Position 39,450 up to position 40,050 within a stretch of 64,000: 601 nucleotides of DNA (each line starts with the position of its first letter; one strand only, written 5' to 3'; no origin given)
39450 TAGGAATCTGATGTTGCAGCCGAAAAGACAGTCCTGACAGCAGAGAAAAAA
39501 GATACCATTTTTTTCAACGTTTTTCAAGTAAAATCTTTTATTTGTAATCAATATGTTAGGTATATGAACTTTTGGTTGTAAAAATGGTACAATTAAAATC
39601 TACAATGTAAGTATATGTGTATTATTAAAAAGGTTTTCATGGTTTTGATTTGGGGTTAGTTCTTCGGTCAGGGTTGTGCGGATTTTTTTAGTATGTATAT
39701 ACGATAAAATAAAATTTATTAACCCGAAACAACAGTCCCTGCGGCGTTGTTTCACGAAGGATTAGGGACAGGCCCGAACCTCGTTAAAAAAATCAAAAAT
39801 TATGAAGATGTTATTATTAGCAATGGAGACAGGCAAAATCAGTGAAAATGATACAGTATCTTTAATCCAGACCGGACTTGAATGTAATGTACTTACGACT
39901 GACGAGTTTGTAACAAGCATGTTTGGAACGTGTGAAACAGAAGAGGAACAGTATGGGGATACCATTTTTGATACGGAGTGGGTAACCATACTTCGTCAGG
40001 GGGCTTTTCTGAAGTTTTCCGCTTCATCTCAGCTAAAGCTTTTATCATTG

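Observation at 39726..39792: Unrecognised two-hairpin element repeated upstream of two unrelated genes (copy A)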

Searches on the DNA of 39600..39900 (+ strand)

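Call 5: search_rna_families(source=window, start=39600, end=39900, threshold=evalue, max_evalue=10, show_alignments=3)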
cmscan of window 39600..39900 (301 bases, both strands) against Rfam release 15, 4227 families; matches with E-value up to 10: 3.
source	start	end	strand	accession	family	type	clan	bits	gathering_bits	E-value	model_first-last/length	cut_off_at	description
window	39630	39693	+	RF04319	BTncRNA_FopS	Gene; sRNA;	-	14.4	56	8.6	1-71/71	no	Bacteroidetes FopS (family of paralogous sRNAs)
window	39633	39675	-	RF02098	DGCR5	Gene; lncRNA;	-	13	50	6.2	1-49/49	no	DiGeorge syndrome critical region gene 5 conserved region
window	39725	39814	-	RF01389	isrF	Gene; sRNA;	-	8.6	40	2.1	1-292/292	no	isrF Hfq binding RNA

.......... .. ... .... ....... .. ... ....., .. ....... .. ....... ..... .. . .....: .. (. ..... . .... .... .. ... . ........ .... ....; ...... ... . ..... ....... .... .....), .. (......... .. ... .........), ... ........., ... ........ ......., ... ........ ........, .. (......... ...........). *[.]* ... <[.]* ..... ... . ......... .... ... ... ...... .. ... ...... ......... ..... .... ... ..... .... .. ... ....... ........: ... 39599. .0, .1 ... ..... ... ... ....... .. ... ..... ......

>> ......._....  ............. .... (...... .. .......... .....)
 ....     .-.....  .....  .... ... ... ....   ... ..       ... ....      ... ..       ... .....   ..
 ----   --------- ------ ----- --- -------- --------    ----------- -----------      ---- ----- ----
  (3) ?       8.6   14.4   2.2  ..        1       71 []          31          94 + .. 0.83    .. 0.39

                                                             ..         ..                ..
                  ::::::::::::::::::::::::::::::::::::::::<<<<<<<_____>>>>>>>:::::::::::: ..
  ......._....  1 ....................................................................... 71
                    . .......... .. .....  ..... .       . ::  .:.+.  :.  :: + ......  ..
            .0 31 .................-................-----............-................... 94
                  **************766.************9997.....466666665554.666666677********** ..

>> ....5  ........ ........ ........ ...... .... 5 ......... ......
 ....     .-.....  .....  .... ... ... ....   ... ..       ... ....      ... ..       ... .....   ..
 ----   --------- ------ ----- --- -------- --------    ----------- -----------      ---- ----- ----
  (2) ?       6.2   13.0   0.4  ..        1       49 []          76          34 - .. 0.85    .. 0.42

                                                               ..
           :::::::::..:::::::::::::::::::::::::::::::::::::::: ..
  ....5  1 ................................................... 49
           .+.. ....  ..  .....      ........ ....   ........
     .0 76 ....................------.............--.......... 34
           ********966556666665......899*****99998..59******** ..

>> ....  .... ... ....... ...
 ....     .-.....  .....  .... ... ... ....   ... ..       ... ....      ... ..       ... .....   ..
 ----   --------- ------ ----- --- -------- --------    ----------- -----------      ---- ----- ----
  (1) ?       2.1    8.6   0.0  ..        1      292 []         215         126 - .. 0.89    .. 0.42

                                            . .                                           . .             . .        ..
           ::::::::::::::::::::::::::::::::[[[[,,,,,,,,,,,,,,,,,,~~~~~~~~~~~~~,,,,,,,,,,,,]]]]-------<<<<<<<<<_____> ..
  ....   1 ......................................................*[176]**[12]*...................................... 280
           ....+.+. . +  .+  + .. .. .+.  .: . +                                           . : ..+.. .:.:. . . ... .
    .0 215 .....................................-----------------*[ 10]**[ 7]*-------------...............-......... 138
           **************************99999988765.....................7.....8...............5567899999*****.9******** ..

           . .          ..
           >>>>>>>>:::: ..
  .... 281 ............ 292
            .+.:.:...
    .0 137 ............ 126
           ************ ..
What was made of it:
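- On Bacteroidetes FopS sRNA (RF04319): The hit at window 39630-39693 scores 14.4 bits with E = 8.6 (call 5).
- Tried and rejected: A weak Rfam hit lies just upstream of copy A (call 5).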

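Call 21: build_rna_model(alignment_id=A2, structure=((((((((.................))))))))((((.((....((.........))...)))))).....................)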
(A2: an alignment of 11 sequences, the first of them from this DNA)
Model R1 built from alignment A2 (11 sequences, 87 columns); structure: as given.
model positions 79; base pairs 16; branch points 1; effective number of sequences 1.96; information 0.716 bits per position. Calibrated on 0.2 Mb of random sequence (short: E-values are rough).
structure used (alignment columns):
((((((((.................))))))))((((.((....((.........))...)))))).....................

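Call 22: search_with_rna_model(model_id=R1, sources=[window, L007, L008, L009, L010, L011, L012, L013, L014], max_evalue=10, show_alignments=0)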
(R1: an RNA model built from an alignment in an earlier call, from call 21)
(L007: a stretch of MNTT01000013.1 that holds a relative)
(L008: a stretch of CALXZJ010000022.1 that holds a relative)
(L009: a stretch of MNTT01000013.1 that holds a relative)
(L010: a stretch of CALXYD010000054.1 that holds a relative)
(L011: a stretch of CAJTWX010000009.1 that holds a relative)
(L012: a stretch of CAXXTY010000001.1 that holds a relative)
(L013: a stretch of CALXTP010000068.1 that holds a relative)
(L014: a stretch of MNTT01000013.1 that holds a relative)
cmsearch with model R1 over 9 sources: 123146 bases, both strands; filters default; matches with E-value up to 10: 13.
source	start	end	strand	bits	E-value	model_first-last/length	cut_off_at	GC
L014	4292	4371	-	96.1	6.6e-19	1-79/79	no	0.47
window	39726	39804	+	93.6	2.4e-18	1-79/79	no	0.44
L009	4259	4338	-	93.1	3.1e-18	1-79/79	no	0.45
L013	3009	3086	+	92.1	5.2e-18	1-79/79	no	0.46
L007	3342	3421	-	90.4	1.2e-17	1-79/79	no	0.45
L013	3636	3715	+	87.5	5.4e-17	1-79/79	no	0.41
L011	426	504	+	86.4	9.4e-17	1-79/79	no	0.42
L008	1494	1576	+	81.4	1.2e-15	1-79/79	no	0.36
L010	4712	4790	-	78.1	6.5e-15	1-79/79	no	0.46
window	28418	28492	-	73.2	7.8e-14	1-79/79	no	0.44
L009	4534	4607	-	15.6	0.45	1-79/79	no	0.27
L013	3540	3662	-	13.9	1.1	1-79/79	no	0.38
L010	6939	6998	+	9.9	8.3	1-79/79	no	0.47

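Call 24: search_with_rna_model(model_id=R1, sources=[L015, L016, L017, L018, L019, L020, L021, L022, L023, L024, L025, L026, L027, L028, L029, L030, L031, L032, L033, L034, L035, L036, L037, L038, L039, L040, L041, L042, L043, L044, L045, L046, L047, L048, L049, L050, L051, L052, L053, L054, L055, L056, L057, L058, L059, L060, L061, L062, L063, L064, L065, L066, L067, L068, L069, L070, L071, L072, L073, L074, L075, L076, L077, L078, L079, L080, L081, L082, L083, L084, L085, L086, L087, L088, L089, L090, L091, L092, L093, L094], max_evalue=1, make_alignment=true)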
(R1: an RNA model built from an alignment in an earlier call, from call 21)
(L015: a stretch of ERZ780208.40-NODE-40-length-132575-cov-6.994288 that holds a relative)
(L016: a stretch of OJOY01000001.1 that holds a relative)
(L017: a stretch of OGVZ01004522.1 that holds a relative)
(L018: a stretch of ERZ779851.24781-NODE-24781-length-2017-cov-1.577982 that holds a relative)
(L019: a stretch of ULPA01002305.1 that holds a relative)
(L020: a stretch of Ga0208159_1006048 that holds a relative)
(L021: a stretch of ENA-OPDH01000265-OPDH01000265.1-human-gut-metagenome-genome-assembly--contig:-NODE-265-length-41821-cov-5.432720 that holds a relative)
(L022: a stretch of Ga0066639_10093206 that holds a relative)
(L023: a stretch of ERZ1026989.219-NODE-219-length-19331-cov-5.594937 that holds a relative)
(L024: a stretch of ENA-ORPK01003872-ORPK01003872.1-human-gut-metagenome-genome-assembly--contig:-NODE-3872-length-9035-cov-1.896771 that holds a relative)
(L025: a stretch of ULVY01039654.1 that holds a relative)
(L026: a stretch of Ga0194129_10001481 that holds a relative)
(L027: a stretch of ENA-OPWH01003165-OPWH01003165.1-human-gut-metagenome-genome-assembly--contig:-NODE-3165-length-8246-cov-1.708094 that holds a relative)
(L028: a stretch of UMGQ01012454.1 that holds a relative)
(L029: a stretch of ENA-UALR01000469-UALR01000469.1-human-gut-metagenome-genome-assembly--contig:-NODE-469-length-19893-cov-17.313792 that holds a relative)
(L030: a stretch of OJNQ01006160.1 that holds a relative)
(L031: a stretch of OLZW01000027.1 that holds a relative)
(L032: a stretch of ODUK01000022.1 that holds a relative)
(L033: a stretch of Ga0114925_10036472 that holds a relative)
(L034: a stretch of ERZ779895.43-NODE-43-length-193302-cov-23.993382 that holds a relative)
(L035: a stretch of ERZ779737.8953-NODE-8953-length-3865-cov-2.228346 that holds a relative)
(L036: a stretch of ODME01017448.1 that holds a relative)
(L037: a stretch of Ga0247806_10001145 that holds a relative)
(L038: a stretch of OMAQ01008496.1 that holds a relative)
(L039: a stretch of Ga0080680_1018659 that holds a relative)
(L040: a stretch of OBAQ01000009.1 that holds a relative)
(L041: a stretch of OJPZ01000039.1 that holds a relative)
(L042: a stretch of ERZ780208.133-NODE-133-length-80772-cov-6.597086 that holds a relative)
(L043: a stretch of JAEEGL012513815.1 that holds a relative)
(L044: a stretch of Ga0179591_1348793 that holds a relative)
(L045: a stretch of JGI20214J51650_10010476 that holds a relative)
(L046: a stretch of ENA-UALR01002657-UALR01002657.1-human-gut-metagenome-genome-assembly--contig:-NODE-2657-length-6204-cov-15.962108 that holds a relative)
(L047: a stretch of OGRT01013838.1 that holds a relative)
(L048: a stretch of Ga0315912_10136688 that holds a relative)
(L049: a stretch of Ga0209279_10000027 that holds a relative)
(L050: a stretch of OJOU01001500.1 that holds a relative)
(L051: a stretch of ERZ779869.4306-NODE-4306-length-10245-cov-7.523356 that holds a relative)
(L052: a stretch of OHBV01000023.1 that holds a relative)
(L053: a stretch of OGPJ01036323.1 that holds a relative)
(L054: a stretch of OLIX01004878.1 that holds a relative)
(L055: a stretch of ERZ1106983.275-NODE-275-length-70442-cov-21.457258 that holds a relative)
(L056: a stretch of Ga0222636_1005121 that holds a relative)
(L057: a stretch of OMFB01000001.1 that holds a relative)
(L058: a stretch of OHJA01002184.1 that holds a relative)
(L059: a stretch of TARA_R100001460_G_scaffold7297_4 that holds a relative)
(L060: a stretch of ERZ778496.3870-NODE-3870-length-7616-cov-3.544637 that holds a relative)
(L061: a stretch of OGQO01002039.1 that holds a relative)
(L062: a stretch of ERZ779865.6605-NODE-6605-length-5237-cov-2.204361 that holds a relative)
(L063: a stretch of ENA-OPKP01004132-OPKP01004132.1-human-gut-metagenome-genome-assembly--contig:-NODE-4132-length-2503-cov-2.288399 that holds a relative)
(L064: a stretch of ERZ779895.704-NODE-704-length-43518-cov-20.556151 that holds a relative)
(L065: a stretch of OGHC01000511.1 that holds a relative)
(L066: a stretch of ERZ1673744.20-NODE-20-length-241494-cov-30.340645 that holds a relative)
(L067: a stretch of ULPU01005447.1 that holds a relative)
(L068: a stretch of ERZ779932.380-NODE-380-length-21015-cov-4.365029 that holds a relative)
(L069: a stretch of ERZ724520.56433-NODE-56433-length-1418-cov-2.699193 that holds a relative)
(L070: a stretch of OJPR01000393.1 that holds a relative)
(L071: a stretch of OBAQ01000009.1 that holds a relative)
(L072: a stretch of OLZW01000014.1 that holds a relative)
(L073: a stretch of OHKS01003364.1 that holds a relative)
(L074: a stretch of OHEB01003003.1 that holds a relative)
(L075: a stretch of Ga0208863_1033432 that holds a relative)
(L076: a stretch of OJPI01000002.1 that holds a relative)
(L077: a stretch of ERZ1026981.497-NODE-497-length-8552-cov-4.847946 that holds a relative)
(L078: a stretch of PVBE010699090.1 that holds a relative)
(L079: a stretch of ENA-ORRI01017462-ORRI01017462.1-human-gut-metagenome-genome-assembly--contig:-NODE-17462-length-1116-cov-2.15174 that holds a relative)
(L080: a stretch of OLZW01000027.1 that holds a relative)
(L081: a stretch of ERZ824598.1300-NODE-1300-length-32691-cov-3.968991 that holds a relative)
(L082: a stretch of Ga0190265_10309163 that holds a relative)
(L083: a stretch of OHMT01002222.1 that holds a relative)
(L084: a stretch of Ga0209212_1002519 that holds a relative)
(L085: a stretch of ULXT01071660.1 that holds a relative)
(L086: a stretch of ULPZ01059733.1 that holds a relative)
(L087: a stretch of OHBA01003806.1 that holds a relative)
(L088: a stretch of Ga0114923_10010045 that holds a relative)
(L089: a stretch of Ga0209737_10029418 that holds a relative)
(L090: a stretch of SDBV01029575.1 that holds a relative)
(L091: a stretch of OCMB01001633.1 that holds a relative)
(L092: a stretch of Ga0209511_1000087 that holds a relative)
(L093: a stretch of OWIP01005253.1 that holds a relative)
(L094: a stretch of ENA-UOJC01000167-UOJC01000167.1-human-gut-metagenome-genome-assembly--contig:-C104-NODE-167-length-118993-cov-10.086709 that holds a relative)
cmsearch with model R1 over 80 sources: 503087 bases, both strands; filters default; matches with E-value up to 1: 61.
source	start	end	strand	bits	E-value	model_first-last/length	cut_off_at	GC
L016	8201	8280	+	96.1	2.7e-18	1-79/79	no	0.47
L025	1162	1241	-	96.1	2.7e-18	1-79/79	no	0.47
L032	11050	11129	-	96.1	2.7e-18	1-79/79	no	0.47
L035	175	254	+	96.1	2.7e-18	1-79/79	no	0.47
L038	1020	1099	-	96.1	2.7e-18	1-79/79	no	0.47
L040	6308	6387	-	96.1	2.7e-18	1-79/79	no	0.47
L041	294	373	+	96.1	2.7e-18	1-79/79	no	0.47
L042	8697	8776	-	96.1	2.7e-18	1-79/79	no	0.47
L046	2145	2224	+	96.1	2.7e-18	1-79/79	no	0.47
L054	2765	2844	-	96.1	2.7e-18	1-79/79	no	0.47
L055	1535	1614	+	96.1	2.7e-18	1-79/79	no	0.47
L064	3504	3583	-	96.1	2.7e-18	1-79/79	no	0.47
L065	307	386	-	96.1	2.7e-18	1-79/79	no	0.47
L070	2170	2249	-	96.1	2.7e-18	1-79/79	no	0.47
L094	3630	3709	-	96.1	2.7e-18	1-79/79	no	0.47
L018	723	802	+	95.2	4.3e-18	1-79/79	no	0.46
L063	1469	1548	+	95.2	4.3e-18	1-79/79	no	0.46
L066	1217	1296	-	95.2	4.3e-18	1-79/79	no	0.46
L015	160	239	+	95.1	4.6e-18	1-79/79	no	0.44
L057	7182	7261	+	95.1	4.6e-18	1-79/79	no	0.44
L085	304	383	+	95.1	4.6e-18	1-79/79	no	0.44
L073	2108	2187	-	94.5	6.2e-18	1-79/79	no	0.44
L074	4157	4236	+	94.5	6.2e-18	1-79/79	no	0.44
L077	4113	4192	+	94.3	6.7e-18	1-79/79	no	0.43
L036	288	366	+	93.6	9.6e-18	1-79/79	no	0.44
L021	10939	11018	+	93.1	1.3e-17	1-79/79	no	0.45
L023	1612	1691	+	93.1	1.3e-17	1-79/79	no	0.45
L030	4437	4516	+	93.1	1.3e-17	1-79/79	no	0.45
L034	3159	3238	-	93.1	1.3e-17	1-79/79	no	0.45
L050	5449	5528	-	93.1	1.3e-17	1-79/79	no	0.45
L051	7167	7246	+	93.1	1.3e-17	1-79/79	no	0.45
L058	918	997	+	93.1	1.3e-17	1-79/79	no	0.45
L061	3726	3805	+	93.1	1.3e-17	1-79/79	no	0.45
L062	3270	3349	-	93.1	1.3e-17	1-79/79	no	0.45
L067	783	862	+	93.1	1.3e-17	1-79/79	no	0.45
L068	1920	1999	-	93.1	1.3e-17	1-79/79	no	0.45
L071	4075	4154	-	93.1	1.3e-17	1-79/79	no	0.45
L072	3249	3328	+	93.1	1.3e-17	1-79/79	no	0.45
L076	1878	1957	-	93.1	1.3e-17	1-79/79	no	0.45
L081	8760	8839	-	93.1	1.3e-17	1-79/79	no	0.45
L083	2559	2638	-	93.1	1.3e-17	1-79/79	no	0.45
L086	2365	2444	-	93.1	1.3e-17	1-79/79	no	0.45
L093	472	551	+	93.1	1.3e-17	1-79/79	no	0.45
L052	1471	1550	+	91.5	2.9e-17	1-79/79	no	0.45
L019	1050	1129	+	90.4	4.9e-17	1-79/79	no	0.45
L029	5107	5186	-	90.4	4.9e-17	1-79/79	no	0.45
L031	1127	1206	+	90.4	4.9e-17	1-79/79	no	0.45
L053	914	993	+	90.4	4.9e-17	1-79/79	no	0.45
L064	11144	11223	-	90.4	4.9e-17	1-79/79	no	0.45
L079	138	217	+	90.4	4.9e-17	1-79/79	no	0.45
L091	2205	2284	-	90.4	4.9e-17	1-79/79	no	0.45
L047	789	869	-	88.8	1.1e-16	1-79/79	no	0.42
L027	1144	1223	-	88.6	1.3e-16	1-79/79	no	0.44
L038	278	356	-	88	1.7e-16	1-79/79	no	0.39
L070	9338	9416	-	88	1.7e-16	1-79/79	no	0.39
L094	10729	10807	-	88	1.7e-16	1-79/79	no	0.39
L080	7133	7212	+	88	1.7e-16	1-79/79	no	0.46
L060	3455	3533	-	86.4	3.8e-16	1-79/79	no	0.42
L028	396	474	-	83.5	1.6e-15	1-79/79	no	0.46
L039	279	362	+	24.3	0.022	1-79/79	no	0.35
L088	255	328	+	18.3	0.48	1-79/79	no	0.26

Alignment A3: 61 matches aligned to the model, 103 columns, each read 5' to 3' on its own strand. Consensus structure (alignment columns), stored with it:
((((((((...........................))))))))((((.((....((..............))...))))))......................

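Call 39: search_with_rna_model(model_id=R1, sources=[L095, L096, L097, L098, L099, L100, L101, L102, L103, L104, L105, L106, L107, L108, L109, L110, L111, L112], max_evalue=1, make_alignment=true)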
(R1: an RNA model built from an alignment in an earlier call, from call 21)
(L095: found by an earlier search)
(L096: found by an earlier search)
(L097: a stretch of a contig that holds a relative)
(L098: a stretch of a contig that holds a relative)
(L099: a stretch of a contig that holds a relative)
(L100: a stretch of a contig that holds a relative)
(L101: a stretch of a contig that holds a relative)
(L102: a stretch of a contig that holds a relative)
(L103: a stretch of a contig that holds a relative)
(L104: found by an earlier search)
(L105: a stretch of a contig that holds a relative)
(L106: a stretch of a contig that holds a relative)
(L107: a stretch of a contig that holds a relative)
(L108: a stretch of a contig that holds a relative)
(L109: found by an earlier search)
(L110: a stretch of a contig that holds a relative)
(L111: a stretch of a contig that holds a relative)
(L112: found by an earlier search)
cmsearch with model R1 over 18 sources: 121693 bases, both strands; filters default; matches with E-value up to 1: 17.
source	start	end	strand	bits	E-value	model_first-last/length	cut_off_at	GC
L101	2791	2870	+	96.1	6.5e-19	1-79/79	no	0.47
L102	2209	2288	+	96.1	6.5e-19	1-79/79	no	0.47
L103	1874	1953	+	96.1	6.5e-19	1-79/79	no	0.47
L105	1461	1540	-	96.1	6.5e-19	1-79/79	no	0.47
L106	5624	5703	-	96.1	6.5e-19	1-79/79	no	0.47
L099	223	302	+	95.1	1.1e-18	1-79/79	no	0.44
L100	520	599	-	95.1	1.1e-18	1-79/79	no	0.44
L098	182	261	-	93.1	3e-18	1-79/79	no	0.45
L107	7428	7507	+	93.1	3e-18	1-79/79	no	0.45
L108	1993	2072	-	93.1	3e-18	1-79/79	no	0.45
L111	4293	4372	-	93.1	3e-18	1-79/79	no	0.45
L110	5082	5184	-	18.3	0.12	1-79/79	no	0.26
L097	1729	1787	+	16.7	0.25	1-79/79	no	0.37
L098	457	530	-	15.6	0.45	1-79/79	no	0.27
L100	795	868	-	15.6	0.45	1-79/79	no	0.27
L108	2268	2341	-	15.6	0.45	1-79/79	no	0.27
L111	4569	4642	-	15.6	0.45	1-79/79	no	0.27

Alignment A4: 17 matches aligned to the model, 118 columns, each read 5' to 3' on its own strand. Consensus structure (alignment columns), stored with it:
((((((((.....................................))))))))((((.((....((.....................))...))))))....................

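Call 40: search_with_rna_model(model_id=R1, sources=[window, L005, L007, L008, L009, L010, L011, L013, L014, L018, L015, L038, L073, L077, L052, L047, L027, L080, L028], max_evalue=0.000001, make_alignment=true)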
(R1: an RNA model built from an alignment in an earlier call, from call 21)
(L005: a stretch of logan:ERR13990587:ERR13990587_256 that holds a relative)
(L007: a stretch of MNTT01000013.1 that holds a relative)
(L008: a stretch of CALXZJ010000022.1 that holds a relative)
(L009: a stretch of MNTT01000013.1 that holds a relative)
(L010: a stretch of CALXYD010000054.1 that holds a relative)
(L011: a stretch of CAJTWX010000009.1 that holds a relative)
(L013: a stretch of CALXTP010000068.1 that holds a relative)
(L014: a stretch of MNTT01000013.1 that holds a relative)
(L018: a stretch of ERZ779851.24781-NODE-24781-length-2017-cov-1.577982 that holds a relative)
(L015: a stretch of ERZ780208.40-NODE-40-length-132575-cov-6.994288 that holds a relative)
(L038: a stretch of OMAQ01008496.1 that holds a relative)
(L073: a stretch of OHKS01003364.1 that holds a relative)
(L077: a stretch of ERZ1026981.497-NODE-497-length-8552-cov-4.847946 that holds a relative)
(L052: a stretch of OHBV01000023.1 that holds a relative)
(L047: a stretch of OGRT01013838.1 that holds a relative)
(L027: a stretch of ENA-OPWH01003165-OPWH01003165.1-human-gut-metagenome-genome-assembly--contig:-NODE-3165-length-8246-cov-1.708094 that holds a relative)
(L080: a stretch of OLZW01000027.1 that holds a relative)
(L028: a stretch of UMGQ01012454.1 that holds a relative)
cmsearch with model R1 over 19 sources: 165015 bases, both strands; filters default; matches with E-value up to 0.000001: 22.
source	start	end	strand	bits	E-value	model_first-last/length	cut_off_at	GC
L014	4292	4371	-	96.1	8.8e-19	1-79/79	no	0.47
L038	1020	1099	-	96.1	8.8e-19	1-79/79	no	0.47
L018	723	802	+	95.2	1.4e-18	1-79/79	no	0.46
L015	160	239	+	95.1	1.5e-18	1-79/79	no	0.44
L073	2108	2187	-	94.5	2e-18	1-79/79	no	0.44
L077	4113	4192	+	94.3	2.2e-18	1-79/79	no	0.43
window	39726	39804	+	93.6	3.2e-18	1-79/79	no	0.44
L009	4259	4338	-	93.1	4.1e-18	1-79/79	no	0.45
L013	3009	3086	+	92.1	6.9e-18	1-79/79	no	0.46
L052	1471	1550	+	91.5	9.4e-18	1-79/79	no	0.45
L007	3342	3421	-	90.4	1.6e-17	1-79/79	no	0.45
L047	789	869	-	88.8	3.7e-17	1-79/79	no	0.42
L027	1144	1223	-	88.6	4.1e-17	1-79/79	no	0.44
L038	278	356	-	88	5.5e-17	1-79/79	no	0.39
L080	7133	7212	+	88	5.6e-17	1-79/79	no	0.46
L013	3636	3715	+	87.5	7.2e-17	1-79/79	no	0.41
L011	426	504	+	86.4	1.3e-16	1-79/79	no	0.42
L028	396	474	-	83.5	5.4e-16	1-79/79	no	0.46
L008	1494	1576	+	81.4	1.6e-15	1-79/79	no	0.36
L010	4712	4790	-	78.1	8.7e-15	1-79/79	no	0.46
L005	1166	1240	+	70.8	3.6e-13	1-79/79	no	0.43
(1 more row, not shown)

Alignment A5: 22 matches aligned to the model, 100 columns, each read 5' to 3' on its own strand. Consensus structure (alignment columns), stored with it:
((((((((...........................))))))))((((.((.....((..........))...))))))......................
